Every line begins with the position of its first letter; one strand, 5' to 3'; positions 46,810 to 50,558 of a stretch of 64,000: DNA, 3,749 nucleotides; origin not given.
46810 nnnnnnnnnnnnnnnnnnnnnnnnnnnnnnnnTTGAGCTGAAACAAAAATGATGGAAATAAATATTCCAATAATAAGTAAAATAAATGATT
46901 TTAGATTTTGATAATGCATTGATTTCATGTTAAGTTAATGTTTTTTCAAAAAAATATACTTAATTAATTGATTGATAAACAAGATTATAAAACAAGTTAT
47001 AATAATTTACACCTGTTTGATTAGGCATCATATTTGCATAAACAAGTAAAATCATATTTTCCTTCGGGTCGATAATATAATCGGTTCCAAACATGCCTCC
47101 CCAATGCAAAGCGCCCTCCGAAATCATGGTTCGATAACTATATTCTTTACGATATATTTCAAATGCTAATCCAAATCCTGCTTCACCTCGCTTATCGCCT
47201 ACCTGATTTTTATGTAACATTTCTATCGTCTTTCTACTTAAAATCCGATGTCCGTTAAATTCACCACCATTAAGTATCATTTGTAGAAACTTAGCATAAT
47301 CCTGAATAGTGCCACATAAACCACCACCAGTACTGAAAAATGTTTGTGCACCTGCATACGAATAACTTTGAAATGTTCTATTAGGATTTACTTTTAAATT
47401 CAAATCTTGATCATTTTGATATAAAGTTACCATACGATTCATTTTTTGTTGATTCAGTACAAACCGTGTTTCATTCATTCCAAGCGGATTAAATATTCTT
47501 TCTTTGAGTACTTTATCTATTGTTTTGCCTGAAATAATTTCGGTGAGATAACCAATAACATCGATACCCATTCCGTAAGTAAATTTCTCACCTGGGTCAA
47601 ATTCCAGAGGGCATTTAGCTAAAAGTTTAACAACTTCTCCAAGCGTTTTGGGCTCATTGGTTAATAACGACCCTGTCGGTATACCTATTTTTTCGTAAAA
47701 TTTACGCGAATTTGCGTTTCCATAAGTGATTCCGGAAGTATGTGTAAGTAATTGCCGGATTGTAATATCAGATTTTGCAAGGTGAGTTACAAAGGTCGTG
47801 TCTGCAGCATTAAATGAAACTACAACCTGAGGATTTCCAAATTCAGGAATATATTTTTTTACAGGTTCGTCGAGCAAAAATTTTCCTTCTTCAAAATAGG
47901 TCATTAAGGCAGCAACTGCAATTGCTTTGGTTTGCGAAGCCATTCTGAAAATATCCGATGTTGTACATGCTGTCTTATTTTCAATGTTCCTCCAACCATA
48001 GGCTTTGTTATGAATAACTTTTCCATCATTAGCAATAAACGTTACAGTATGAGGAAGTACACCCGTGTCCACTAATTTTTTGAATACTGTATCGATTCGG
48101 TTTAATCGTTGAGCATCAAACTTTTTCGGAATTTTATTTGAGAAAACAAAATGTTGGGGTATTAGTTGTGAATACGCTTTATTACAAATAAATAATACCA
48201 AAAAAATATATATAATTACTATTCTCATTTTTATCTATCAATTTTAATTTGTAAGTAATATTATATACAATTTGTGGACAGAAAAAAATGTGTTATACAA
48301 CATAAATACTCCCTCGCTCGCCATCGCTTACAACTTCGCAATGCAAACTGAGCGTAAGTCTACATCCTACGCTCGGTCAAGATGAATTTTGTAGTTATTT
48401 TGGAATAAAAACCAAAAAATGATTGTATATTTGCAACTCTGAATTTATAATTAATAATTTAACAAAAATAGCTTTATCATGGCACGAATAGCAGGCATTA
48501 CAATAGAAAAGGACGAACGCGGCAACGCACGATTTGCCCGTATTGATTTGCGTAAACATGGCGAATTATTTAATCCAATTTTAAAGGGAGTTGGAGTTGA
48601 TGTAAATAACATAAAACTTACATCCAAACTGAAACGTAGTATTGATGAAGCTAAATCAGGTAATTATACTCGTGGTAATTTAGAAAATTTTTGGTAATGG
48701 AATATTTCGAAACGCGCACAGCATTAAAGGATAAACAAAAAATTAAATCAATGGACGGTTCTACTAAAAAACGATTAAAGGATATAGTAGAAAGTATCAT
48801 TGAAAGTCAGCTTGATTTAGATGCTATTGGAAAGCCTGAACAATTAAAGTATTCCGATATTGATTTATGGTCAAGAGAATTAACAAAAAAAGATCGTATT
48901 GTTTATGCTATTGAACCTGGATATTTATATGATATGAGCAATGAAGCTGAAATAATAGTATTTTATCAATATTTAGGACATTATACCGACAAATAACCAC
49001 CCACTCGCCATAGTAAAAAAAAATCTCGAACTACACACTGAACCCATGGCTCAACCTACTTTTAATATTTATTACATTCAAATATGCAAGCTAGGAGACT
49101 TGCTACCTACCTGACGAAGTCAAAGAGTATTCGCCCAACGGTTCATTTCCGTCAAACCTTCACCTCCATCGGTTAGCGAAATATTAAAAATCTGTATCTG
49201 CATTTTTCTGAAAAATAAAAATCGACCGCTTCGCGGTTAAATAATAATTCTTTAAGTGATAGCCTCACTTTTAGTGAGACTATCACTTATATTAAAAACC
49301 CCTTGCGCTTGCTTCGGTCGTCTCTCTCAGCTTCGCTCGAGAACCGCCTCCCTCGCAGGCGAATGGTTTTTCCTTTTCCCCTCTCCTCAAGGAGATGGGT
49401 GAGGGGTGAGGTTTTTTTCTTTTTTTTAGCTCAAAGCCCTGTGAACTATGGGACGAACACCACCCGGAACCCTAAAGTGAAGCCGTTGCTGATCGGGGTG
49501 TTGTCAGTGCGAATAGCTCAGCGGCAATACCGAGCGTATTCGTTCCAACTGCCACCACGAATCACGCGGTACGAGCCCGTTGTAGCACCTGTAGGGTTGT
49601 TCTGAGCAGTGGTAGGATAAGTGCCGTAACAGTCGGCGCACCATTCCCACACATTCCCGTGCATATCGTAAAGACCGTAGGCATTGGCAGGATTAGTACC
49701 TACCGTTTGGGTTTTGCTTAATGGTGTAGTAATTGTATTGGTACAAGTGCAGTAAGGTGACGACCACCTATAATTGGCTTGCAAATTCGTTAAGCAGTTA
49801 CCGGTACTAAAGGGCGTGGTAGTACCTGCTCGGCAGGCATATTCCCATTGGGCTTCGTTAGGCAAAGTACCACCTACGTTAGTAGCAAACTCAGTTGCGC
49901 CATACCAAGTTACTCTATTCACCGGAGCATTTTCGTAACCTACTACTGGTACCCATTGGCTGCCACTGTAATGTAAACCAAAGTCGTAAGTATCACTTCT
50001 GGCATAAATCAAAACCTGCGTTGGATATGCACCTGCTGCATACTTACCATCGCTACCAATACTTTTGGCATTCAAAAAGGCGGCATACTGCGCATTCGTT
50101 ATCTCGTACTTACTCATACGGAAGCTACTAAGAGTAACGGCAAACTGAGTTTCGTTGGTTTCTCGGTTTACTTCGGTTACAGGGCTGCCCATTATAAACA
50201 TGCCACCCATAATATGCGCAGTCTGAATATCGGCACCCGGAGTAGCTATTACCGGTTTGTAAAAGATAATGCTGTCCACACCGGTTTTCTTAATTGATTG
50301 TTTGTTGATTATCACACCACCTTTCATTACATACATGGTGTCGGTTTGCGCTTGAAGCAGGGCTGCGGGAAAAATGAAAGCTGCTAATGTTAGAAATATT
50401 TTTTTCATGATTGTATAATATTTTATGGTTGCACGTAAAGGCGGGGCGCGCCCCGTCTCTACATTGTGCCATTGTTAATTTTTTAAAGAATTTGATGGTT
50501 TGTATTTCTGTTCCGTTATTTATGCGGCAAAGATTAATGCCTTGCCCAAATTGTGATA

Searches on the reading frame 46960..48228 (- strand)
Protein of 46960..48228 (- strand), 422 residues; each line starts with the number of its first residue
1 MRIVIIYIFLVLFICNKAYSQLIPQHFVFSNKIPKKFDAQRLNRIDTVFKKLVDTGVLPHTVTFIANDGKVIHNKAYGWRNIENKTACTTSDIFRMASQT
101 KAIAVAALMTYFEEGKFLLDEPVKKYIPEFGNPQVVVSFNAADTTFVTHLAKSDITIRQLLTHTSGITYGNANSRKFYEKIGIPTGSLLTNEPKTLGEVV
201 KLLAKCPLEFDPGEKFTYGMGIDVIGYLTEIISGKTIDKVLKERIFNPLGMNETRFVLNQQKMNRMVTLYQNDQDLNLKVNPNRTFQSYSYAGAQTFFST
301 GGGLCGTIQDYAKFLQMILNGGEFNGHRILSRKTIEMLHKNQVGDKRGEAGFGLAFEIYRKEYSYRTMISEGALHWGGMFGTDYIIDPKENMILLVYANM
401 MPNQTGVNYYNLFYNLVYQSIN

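Call 17: search_protein_families(library=pfam, proteins=[window:46960-48228:-], max_evalue=0.001)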
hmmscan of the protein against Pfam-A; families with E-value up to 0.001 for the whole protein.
window:46960-48228:- (422 aa): 1 family
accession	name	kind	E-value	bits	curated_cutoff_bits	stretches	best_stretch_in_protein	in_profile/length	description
PF00144.29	Beta-lactamase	-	1.7e-57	195.5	27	1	46-404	2-314/329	Beta-lactamase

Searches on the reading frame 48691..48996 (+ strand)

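Call 83: search_protein_families(library=pfam, proteins=[window:48691-48996:+], max_evalue=0.01)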
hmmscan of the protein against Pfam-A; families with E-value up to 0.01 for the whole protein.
window:48691-48996:+ (101 aa): 1 family
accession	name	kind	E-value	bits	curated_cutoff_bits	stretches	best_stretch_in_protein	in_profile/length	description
PF06769.20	YoeB_toxin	-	3.3e-11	43.5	27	1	9-79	3-71/80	YoeB-like toxin of bacterial type II toxin-antitoxin system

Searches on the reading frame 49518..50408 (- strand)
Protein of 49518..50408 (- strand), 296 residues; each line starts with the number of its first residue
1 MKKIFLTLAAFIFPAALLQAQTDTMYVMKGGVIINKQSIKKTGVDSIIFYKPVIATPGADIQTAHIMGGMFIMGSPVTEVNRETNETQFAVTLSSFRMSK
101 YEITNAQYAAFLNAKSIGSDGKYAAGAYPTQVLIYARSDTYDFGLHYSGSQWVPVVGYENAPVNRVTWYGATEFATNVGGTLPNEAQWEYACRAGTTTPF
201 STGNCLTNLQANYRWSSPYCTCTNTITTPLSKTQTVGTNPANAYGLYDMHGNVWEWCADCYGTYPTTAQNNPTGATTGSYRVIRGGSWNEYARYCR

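Call 17: search_protein_families(library=pfam, proteins=[window:49518-50408:-], max_evalue=0.001)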
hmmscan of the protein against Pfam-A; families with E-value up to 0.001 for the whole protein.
window:49518-50408:- (296 aa): 1 family
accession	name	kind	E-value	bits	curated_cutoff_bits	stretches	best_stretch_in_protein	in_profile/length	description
PF03781.23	FGE-sulfatase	-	9.4e-44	150.4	23.3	1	65-294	7-227/255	Sulfatase-modifying factor enzyme 1-like domain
